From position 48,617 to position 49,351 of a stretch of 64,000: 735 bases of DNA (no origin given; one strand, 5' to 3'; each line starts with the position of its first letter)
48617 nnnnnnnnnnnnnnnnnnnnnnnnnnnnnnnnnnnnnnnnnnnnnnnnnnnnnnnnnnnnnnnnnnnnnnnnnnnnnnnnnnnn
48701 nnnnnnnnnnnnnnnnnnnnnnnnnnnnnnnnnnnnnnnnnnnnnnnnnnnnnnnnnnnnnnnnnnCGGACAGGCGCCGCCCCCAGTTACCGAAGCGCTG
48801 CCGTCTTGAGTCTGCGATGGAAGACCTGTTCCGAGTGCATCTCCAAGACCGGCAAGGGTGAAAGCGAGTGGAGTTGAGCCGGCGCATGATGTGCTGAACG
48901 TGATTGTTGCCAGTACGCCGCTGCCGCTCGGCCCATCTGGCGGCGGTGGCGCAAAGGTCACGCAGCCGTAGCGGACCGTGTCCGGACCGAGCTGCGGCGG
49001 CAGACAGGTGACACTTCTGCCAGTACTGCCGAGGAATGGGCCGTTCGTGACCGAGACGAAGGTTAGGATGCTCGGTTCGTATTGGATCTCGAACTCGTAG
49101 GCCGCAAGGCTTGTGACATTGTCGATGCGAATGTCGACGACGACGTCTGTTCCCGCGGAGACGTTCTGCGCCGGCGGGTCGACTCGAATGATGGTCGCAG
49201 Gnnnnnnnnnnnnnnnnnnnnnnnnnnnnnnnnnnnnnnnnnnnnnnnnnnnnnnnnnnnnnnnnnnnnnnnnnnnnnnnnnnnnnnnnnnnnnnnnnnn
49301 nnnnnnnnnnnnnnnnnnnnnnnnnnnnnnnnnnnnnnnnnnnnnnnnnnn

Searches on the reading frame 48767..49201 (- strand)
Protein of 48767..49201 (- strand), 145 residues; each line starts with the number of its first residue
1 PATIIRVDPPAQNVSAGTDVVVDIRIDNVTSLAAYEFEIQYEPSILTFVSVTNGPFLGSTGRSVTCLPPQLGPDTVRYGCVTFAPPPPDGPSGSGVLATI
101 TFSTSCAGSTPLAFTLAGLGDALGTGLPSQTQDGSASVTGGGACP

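Call 63: predict_structure(alignment_id=A3)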
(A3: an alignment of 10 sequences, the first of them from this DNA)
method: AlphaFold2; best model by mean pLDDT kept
length: 145 residues; sequences in the alignment: 10
mean_pLDDT: 93.9   pTM: 0.88
mean pLDDT of the five models: 93.9, 93.3, 93.3, 93.3, 92.9
residues with pLDDT >= 90: 123; 70-90: 16; 50-70: 6; < 50: 0
segments of 3 or more residues with pLDDT < 50: none
pLDDT, mean of each block of 10 residues (from residue 1): 96 96 98 97 97 95 94 98 75 97 95 98 93 96 70
secondary structure, 60 per line:
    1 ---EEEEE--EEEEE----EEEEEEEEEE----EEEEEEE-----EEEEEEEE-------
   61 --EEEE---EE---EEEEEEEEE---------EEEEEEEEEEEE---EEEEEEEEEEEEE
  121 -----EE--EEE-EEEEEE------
elements in order: E4-8 E11-15 E20-29 E34-40 E46-53 E63-66 E75-83 E93-104 E108-120 E130-132 E134-139

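Call 66: fold_search(model_id=the predicted structure, library=pdb)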
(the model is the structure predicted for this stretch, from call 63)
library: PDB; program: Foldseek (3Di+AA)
matches with E <= 10: 1994; with E <= 0.001: 79
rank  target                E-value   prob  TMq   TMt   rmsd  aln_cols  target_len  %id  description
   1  2xdh                  5.3e-12  1.00  0.76  0.80   2.9       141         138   18  Non-cellulosomal cohesin from the hyperthermophilic archaeon Archaeoglobus fulgidus (released 2010-05-26)
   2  6kgc_A                1.1e-11  1.00  0.76  0.76   3.5       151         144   20  Crystal structure of CaDoc0917(R49D)-CaCohA2 complex at pH 5.4 (released 2020-07-08)
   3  6kgf_C                6.1e-11  1.00  0.76  0.75   3.5       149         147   19  Crystal structure of CaDoc0917(R16D)-CaCohA2 complex at pH 8.2 (released 2020-07-08)
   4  1g1k_A                8.6e-11  1.00  0.78  0.78   3.1       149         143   19  COHESIN MODULE FROM THE CELLULOSOME OF CLOSTRIDIUM CELLULOLYTICUM (released 2000-11-22)
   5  6kge_A                1.4e-10  1.00  0.74  0.76   3.5       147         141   20  Crystal structure of CaDoc0917(R16D)-CaCohA2 complex at pH 5.5 (released 2020-07-08)
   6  6kgd_A                1.4e-10  1.00  0.74  0.73   3.5       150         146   19  Crystal structure of CaDoc0917(R49D)-CaCohA2 complex at pH 8.0 (released 2020-07-08)
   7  2ccl_A                1.7e-10  1.00  0.69  0.68   4.8       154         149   18  THE S45A, T46A MUTANT OF THE TYPE I COHESIN-DOCKERIN COMPLEX FROM THE CELLULOSOME OF CLOSTRIDIUM THERMOCELLUM (released 2007-02-13)
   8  6kgf_A                1.9e-10  1.00  0.74  0.75   3.5       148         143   20  Crystal structure of CaDoc0917(R16D)-CaCohA2 complex at pH 8.2 (released 2020-07-08)
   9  1aoh_A                2.0e-10  1.00  0.74  0.75   3.3       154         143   19  SINGLE COHESIN DOMAIN FROM THE SCAFFOLDING PROTEIN CIPA OF THE CLOSTRIDIUM THERMOCELLUM CELLULOSOME (released 1998-07-08)
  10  4dh2_C                3.4e-10  1.00  0.70  0.65   3.4       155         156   12  Crystal structure of Coh-OlpC(Cthe_0452)-Doc435(Cthe_0435) complex: A novel type I Cohesin-Dockerin complex from Clost (released 2012-11-28)
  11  5nrm_A                5.5e-10  1.00  0.78  0.80   2.9       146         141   14  Crystal structure of the sixth cohesin from Acetivibrio cellulolyticus' scaffoldin B in complex with Cel5 dockerin S51 (released 2018-01-31)
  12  2vn6_A                5.5e-10  1.00  0.77  0.74   3.0       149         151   19  The Clostridium cellulolyticum dockerin displays a dual binding mode for its cohesin partner (released 2008-05-13)
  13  4uyp_C                5.8e-10  1.00  0.77  0.76   2.9       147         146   16  High resolution structure of the third cohesin ScaC in complex with the ScaB dockerin with a mutation in the N-termina (released 2015-04-15)
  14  4fl4_C                6.5e-10  1.00  0.78  0.39   3.7       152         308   14  Scaffoldin conformation and dynamics revealed by a ternary complex from the Clostridium thermocellum cellulosome (released 2012-06-27)
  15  4fl4_L                7.3e-10  1.00  0.76  0.38   3.3       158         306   14  Scaffoldin conformation and dynamics revealed by a ternary complex from the Clostridium thermocellum cellulosome (released 2012-06-27)
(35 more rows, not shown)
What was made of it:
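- On Cohesin (Pfam PF00963): The control cohesin behaves alike (calls 63, 66).
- Closest known: Non-cellulosomal cohesins, for example Archaeoglobus fulgidus. Same: 2xdh is the best match of the locus's conventional Coh1 (call 66).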
